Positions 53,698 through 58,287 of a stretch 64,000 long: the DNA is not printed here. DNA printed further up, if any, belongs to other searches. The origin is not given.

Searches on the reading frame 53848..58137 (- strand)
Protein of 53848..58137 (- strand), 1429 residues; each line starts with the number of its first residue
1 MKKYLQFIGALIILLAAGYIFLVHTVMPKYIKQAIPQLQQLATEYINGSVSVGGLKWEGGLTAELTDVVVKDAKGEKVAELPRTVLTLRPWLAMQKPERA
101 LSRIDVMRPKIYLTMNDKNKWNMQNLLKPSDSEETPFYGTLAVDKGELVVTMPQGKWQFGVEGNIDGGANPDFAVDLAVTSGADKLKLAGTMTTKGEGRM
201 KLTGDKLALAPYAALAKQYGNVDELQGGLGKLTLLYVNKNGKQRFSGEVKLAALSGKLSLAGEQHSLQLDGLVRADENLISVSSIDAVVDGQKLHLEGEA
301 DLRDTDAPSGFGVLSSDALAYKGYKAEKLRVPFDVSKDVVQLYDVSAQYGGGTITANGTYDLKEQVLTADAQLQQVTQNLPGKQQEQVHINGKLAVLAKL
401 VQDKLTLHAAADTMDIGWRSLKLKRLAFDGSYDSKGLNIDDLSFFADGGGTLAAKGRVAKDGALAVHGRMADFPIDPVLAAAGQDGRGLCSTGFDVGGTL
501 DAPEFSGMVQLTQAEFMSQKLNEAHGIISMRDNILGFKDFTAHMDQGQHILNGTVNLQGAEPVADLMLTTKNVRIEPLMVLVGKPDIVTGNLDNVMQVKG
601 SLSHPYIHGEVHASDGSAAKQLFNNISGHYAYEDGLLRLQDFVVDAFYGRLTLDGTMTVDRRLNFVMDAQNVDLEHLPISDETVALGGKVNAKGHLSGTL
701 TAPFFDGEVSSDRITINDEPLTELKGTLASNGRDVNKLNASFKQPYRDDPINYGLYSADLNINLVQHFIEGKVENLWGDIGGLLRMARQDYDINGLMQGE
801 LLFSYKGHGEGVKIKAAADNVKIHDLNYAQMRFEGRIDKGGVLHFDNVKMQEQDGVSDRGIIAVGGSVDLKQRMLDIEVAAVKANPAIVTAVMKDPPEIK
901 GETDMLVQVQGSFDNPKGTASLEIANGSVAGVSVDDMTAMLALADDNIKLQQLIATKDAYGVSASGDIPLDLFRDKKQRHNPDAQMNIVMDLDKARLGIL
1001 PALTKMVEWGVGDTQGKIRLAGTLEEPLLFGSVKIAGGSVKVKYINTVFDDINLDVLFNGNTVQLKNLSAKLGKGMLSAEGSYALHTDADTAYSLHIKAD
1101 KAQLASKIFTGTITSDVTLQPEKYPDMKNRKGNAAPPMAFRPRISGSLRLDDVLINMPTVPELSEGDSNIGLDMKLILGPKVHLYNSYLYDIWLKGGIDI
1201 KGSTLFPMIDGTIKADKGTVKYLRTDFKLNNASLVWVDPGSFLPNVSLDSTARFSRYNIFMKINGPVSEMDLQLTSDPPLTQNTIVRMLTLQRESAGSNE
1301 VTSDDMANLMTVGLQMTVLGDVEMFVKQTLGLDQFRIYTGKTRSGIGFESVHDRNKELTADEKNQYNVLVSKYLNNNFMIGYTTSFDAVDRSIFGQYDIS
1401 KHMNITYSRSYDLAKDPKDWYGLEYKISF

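Call 96: search_protein_families(library=ncbifam, proteins=[window:53848-58137:-], max_evalue=1e-15)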
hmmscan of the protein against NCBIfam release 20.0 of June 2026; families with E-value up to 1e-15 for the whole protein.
window:53848-58137:- (1429 aa): 1 family
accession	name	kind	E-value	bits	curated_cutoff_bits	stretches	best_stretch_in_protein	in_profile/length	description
NF047952.2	ATportTamB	equivalog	6e-16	57.5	825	0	884-1120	714-949/1240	autotransporter assembly complex protein TamB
